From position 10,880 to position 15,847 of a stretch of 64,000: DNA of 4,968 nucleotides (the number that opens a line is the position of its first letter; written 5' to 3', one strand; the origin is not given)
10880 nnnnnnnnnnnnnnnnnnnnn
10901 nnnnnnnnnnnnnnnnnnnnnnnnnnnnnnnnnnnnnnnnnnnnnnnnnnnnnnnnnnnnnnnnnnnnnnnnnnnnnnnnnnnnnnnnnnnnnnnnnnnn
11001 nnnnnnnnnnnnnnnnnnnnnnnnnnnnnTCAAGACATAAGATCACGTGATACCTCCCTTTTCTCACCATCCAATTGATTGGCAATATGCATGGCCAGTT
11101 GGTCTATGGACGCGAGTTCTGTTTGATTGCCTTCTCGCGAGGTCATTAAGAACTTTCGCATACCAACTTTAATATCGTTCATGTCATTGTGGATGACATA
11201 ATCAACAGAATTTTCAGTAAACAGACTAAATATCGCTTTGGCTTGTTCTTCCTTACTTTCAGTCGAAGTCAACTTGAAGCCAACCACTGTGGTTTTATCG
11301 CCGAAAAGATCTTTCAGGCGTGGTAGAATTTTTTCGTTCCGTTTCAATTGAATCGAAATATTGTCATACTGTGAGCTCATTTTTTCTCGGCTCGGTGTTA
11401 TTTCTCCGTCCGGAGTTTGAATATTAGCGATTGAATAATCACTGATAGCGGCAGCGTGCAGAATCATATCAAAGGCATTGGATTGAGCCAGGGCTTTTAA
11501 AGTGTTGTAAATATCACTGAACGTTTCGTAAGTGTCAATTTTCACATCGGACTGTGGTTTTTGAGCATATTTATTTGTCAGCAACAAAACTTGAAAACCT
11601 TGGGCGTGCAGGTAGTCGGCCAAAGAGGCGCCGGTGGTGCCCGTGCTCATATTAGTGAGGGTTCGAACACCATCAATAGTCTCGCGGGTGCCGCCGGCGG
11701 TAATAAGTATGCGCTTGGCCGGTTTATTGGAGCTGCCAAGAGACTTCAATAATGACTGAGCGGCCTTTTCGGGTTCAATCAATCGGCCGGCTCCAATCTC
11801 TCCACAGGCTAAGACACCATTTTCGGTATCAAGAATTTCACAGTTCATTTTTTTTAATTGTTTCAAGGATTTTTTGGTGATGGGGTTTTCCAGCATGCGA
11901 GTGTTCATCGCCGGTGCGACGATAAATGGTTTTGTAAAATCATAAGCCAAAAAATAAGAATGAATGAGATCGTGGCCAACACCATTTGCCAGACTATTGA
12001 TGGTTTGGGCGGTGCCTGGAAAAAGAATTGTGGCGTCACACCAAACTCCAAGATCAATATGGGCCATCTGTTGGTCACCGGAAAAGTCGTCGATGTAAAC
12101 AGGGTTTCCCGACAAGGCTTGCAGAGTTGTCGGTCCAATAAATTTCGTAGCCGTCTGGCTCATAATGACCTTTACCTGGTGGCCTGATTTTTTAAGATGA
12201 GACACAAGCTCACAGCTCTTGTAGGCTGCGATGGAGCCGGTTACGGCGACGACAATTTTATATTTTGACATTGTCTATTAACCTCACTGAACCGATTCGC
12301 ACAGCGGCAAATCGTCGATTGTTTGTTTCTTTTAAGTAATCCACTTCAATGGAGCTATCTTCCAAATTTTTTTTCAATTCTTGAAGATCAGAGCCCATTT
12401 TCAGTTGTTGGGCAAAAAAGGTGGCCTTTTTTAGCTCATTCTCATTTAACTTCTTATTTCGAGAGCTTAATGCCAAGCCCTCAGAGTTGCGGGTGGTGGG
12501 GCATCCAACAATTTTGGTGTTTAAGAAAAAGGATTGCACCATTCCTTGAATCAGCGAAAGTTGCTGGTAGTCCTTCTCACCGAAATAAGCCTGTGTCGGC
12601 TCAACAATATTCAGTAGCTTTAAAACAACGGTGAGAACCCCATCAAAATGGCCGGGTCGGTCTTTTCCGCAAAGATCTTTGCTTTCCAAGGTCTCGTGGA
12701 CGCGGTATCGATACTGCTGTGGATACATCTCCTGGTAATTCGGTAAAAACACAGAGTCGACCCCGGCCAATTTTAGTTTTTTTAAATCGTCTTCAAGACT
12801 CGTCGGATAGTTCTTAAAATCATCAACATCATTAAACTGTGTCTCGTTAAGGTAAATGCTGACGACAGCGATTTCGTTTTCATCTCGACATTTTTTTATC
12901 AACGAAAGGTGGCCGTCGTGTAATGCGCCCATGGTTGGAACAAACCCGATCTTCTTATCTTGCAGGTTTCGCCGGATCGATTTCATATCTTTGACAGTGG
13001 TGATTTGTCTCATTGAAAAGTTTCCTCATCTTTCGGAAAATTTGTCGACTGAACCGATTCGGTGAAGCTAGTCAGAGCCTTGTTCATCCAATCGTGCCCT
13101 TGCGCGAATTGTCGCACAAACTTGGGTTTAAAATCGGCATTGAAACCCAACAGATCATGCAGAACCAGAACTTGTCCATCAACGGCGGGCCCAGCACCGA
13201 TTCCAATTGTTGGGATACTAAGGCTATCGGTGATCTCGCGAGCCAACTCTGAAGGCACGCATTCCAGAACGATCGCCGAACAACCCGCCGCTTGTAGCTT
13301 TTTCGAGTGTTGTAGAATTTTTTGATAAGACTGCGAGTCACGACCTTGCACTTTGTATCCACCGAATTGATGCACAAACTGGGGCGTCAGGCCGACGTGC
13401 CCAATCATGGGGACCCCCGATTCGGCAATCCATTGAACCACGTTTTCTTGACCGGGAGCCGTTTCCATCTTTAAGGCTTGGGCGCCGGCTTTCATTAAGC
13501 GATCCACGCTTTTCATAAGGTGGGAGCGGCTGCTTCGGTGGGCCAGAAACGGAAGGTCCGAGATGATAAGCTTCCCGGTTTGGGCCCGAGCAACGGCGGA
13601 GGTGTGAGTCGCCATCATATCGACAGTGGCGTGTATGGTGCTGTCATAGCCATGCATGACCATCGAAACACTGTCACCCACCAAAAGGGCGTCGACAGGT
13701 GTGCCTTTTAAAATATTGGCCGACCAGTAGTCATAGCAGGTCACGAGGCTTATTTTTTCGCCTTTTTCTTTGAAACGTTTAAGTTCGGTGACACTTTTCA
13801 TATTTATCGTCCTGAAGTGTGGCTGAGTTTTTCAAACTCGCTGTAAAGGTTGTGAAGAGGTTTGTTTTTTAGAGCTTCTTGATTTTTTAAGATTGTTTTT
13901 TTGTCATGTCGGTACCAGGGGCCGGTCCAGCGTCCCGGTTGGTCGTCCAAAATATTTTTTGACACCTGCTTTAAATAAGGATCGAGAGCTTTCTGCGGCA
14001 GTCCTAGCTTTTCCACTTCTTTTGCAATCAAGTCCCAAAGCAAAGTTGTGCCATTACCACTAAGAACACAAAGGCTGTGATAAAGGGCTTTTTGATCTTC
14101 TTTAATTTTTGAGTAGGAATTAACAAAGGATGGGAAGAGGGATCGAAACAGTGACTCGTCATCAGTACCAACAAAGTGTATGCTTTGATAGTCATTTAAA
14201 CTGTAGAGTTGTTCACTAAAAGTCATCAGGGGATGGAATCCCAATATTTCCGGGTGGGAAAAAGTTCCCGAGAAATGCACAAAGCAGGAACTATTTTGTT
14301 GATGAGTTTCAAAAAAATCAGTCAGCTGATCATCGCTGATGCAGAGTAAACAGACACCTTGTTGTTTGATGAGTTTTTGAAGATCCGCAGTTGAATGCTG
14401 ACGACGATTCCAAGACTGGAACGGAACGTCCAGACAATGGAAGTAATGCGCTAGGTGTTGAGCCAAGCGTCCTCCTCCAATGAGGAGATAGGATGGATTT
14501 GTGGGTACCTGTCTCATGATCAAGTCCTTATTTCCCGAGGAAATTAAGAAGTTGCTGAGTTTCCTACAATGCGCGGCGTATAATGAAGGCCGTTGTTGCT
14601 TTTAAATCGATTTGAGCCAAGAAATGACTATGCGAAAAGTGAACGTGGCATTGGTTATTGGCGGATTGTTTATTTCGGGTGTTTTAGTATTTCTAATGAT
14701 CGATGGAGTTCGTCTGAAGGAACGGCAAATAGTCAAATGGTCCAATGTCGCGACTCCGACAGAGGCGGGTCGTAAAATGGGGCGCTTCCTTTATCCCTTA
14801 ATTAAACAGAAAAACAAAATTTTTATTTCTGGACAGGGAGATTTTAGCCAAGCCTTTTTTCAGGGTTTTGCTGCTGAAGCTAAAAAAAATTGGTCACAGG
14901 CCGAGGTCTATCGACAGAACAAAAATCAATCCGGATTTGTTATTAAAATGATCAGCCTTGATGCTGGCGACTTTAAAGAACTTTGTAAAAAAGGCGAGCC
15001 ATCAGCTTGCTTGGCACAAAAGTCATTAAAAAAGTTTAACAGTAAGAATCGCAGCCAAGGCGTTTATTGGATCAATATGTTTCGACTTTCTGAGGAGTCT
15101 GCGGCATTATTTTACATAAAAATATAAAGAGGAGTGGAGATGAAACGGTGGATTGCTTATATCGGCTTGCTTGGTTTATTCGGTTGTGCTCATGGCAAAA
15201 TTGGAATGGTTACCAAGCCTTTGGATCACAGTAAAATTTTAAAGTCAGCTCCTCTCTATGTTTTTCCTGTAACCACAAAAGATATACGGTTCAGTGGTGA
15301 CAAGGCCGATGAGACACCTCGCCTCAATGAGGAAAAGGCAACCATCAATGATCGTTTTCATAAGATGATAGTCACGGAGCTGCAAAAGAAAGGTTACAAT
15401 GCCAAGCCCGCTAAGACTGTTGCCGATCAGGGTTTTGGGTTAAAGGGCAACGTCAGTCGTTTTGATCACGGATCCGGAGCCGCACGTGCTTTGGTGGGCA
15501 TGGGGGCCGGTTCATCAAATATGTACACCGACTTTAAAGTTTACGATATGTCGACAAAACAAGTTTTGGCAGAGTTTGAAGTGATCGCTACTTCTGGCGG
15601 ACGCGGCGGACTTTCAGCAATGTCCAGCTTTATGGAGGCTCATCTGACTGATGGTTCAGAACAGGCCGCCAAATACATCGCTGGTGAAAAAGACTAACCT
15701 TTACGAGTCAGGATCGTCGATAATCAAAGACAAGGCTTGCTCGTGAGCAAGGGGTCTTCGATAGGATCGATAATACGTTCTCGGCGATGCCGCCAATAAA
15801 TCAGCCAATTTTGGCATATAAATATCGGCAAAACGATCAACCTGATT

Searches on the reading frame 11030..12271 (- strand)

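Call 57: search_protein_families(library=pfam, proteins=[window:11030-12271:-], max_evalue=0.00001)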
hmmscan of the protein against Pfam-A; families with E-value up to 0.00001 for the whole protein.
window:11030-12271:- (413 aa): 2 families
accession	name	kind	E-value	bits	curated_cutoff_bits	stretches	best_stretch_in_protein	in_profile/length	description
PF04127.22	DFP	-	6.8e-33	114.5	22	1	186-371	4-176/186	DNA/pantothenate metabolism flavoprotein C-terminal domain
PF02441.25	Flavoprotein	-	6.1e-28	97.9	22.7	1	5-170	2-154/162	Flavoprotein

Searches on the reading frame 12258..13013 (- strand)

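Call 58: search_protein_families(library=pfam, proteins=[window:12258-13013:-], max_evalue=0.00001)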
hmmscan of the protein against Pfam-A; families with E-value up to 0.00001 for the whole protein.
window:12258-13013:- (251 aa): 1 family
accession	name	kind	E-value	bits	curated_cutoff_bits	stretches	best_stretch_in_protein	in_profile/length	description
PF02569.21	Pantoate_ligase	-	1.9e-84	283.5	20.7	1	4-249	3-267/268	Pantoate-beta-alanine ligase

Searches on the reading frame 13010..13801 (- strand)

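Call 58: search_protein_families(library=pfam, proteins=[window:13010-13801:-], max_evalue=0.00001)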
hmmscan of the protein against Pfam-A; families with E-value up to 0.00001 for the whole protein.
window:13010-13801:- (263 aa): 2 families
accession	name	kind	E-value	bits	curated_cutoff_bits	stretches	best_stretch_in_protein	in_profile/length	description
PF02548.21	Pantoate_transf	-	4.4e-97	325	28.7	1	3-257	3-258/259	Ketopantoate hydroxymethyltransferase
PF13714.12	PEP_mutase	-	1.5e-06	28.4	31.5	1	7-116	1-108/240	Phosphoenolpyruvate phosphomutase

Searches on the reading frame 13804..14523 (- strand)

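Call 58: search_protein_families(library=pfam, proteins=[window:13804-14523:-], max_evalue=0.00001)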
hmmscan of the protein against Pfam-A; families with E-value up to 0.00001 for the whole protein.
window:13804-14523:- (239 aa): 1 family
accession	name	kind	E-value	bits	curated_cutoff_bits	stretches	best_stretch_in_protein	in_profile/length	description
PF10728.14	DUF2520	-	3.5e-14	53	25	1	123-229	12-120/125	Domain of unknown function (DUF2520)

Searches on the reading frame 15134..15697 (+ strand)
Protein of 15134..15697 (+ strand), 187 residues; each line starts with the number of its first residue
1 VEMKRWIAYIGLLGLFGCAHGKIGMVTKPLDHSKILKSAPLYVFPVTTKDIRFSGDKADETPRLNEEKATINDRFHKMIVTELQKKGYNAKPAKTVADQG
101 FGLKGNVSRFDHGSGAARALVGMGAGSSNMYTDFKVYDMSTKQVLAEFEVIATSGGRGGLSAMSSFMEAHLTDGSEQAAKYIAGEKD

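Call 58: search_protein_families(library=pfam, proteins=[window:15134-15697:+], max_evalue=0.00001)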
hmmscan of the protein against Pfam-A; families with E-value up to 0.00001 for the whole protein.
window:15134-15697:+ (187 aa): 1 family
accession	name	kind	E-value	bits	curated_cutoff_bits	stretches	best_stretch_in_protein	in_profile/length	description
PF14366.11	DUF4410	-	1.7e-16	60.7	26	1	55-153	15-115/120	Domain of unknown function (DUF4410)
